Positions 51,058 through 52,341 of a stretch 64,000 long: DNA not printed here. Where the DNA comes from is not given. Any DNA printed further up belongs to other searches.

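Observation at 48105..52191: Unusual STAS–RsbW-like kinase–LuxR-HTH fusion protein divergent from a MASE1 histidine kinase / receiver / NarL-regulator set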

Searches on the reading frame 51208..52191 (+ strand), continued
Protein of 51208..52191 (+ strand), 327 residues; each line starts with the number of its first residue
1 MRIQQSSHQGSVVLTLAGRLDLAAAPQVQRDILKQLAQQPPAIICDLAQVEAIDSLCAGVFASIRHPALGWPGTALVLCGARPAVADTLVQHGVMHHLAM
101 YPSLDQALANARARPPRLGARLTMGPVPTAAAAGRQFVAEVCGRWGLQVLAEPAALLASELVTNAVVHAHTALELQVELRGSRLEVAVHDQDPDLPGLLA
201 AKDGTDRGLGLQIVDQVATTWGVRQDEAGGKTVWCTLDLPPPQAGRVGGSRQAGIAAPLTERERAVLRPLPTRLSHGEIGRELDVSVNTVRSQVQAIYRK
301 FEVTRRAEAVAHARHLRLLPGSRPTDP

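Call 45: fold_search(model_id=the predicted structure, library=pdb)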
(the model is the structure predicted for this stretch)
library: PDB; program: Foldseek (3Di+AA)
matches with E <= 10: 1070; with E <= 0.001: 58
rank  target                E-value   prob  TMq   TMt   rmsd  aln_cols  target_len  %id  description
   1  1til_E                3.2e-08  1.00  0.34  0.74   3.3       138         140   18  Crystal Structures of the ADP and ATP bound forms of the Bacillus Anti-sigma factor SpoIIAB in complex with the Anti-a (released 2004-06-15)
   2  1th8_A                3.4e-08  1.00  0.34  0.77   3.4       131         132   18  Crystal Structures of the ADP and ATP bound forms of the Bacillus Anti-sigma factor SpoIIAB in complex with the Anti-a (released 2004-06-15)
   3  1l0o_A                4.3e-08  1.00  0.34  0.73   3.4       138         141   18  Crystal Structure of the Bacillus stearothermophilus Anti-Sigma Factor SpoIIAB with the Sporulation Sigma Factor Sigma (released 2002-04-03)
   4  1tid_A                1.2e-07  1.00  0.33  0.74   3.3       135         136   18  Crystal Structures of the ADP and ATP bound forms of the Bacillus Anti-sigma factor SpoIIAB in complex with the Anti-a (released 2004-06-15)
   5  9qih_B                1.6e-07  1.00  0.31  0.34  12.6       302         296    9  Structure of response regulator LvrC from Leptospira (released 2026-03-25)
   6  9qih_A                3.0e-07  1.00  0.31  0.34  12.4       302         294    9  Structure of response regulator LvrC from Leptospira (released 2026-03-25)
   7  1tid_C                6.3e-07  1.00  0.33  0.74   3.4       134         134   18  Crystal Structures of the ADP and ATP bound forms of the Bacillus Anti-sigma factor SpoIIAB in complex with the Anti-a (released 2004-06-15)
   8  4qtp_D                8.5e-07  1.00  0.29  0.75   3.1       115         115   26  Crystal Structure of an Anti-sigma Factor Antagonist from Mycobacterium paratuberculosis (released 2014-07-16)
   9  1til_B                1.2e-06  1.00  0.29  0.75   2.6       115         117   20  Crystal Structures of the ADP and ATP bound forms of the Bacillus Anti-sigma factor SpoIIAB in complex with the Anti-a (released 2004-06-15)
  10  4qtp_A                1.3e-06  1.00  0.29  0.75   3.1       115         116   26  Crystal Structure of an Anti-sigma Factor Antagonist from Mycobacterium paratuberculosis (released 2014-07-16)
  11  1tid_B                1.5e-06  1.00  0.29  0.74   2.6       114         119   20  Crystal Structures of the ADP and ATP bound forms of the Bacillus Anti-sigma factor SpoIIAB in complex with the Anti-a (released 2004-06-15)
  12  6m36_G                1.6e-06  1.00  0.29  0.85   2.9       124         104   23  The crystal structure of B. subtilis RsbV/RsbW complex in the monoclinic crystal form (released 2020-07-15)
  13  4hyl_B                1.6e-06  1.00  0.26  0.67   3.7       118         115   25  The crystal structure of an anti-sigma-factor antagonist from Haliangium ochraceum DSM 14365 (released 2012-11-28)
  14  6jhk_B                2.1e-06  1.00  0.29  0.76   2.7       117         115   25  Crystal Structure of Bacillus subtilis RsbS (released 2019-09-11)
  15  1thn_A                2.1e-06  1.00  0.32  0.70   3.7       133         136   18  Crystal Structures of the ADP and ATP bound forms of the Bacillus Anti-sigma factor SpoIIAB in complex with the Anti-a (released 2004-06-15)
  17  1th8_B                2.7e-06  1.00  0.29  0.74   2.6       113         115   21  Crystal Structures of the ADP and ATP bound forms of the Bacillus Anti-sigma factor SpoIIAB in complex with the Anti-a (released 2004-06-15)
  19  4qtp_B                3.0e-06  1.00  0.29  0.74   3.1       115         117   26  Crystal Structure of an Anti-sigma Factor Antagonist from Mycobacterium paratuberculosis (released 2014-07-16)
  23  4hyl_A                7.6e-06  1.00  0.28  0.76   2.5       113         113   29  The crystal structure of an anti-sigma-factor antagonist from Haliangium ochraceum DSM 14365 (released 2012-11-28)
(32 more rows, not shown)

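Call 46: find_encoding_contigs(protein=P0008, flank=8000, max_places=2)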
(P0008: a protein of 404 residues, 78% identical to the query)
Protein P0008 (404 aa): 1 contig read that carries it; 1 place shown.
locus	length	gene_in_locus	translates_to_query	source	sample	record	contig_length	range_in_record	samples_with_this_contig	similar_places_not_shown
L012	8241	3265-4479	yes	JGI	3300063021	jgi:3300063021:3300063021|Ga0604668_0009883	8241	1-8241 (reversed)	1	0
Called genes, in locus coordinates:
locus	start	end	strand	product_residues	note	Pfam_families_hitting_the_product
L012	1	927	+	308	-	?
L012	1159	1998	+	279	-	PF07690:MFS_1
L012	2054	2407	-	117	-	-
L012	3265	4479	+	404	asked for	PF01740:STAS, PF13466:STAS_2, PF13581:HATPase_c_2 (weak), PF02518:HATPase_c (weak), PF25199:nSTAND_NTPase5 (weak)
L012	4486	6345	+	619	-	PF25873:WHD_MalT, PF13424:TPR_12 (faint), PF17874:TPR_MalT, PF00196:GerE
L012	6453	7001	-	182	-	-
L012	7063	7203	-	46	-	-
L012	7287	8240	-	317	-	?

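Call 47: find_encoding_contigs(protein=P0012, flank=8000, max_places=2)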
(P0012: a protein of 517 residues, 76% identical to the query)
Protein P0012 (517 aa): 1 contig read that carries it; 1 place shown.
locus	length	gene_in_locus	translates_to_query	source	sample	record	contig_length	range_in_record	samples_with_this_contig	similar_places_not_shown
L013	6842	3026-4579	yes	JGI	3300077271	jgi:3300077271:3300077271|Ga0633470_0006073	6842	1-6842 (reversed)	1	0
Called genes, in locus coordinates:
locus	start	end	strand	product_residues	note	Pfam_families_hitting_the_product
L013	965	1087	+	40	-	-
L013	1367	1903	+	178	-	PF00561:Abhydrolase_1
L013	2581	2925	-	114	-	-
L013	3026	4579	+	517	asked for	PF01740:STAS, PF13466:STAS_2, PF13191:AAA_16 (weak)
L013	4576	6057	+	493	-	PF25873:WHD_MalT, PF17874:TPR_MalT, PF13424:TPR_12 (weak), PF00196:GerE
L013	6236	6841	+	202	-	?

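Call 48: find_encoding_contigs(protein=P0001, flank=3000, max_places=2)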
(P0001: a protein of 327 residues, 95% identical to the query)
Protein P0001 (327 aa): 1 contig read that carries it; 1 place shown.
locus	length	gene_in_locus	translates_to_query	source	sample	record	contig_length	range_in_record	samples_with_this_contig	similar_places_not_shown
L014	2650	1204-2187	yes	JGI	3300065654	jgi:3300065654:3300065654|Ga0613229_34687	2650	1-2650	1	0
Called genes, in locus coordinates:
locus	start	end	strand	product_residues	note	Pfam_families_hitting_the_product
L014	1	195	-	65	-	?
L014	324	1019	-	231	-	PF00072:Response_reg, PF08281:Sigma70_r4_2, PF00196:GerE, PF04545:Sigma70_r4 (weak)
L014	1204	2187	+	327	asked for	PF01740:STAS, PF13466:STAS_2, PF13581:HATPase_c_2 (weak), PF02518:HATPase_c (weak), PF00196:GerE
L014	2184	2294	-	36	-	-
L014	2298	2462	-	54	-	-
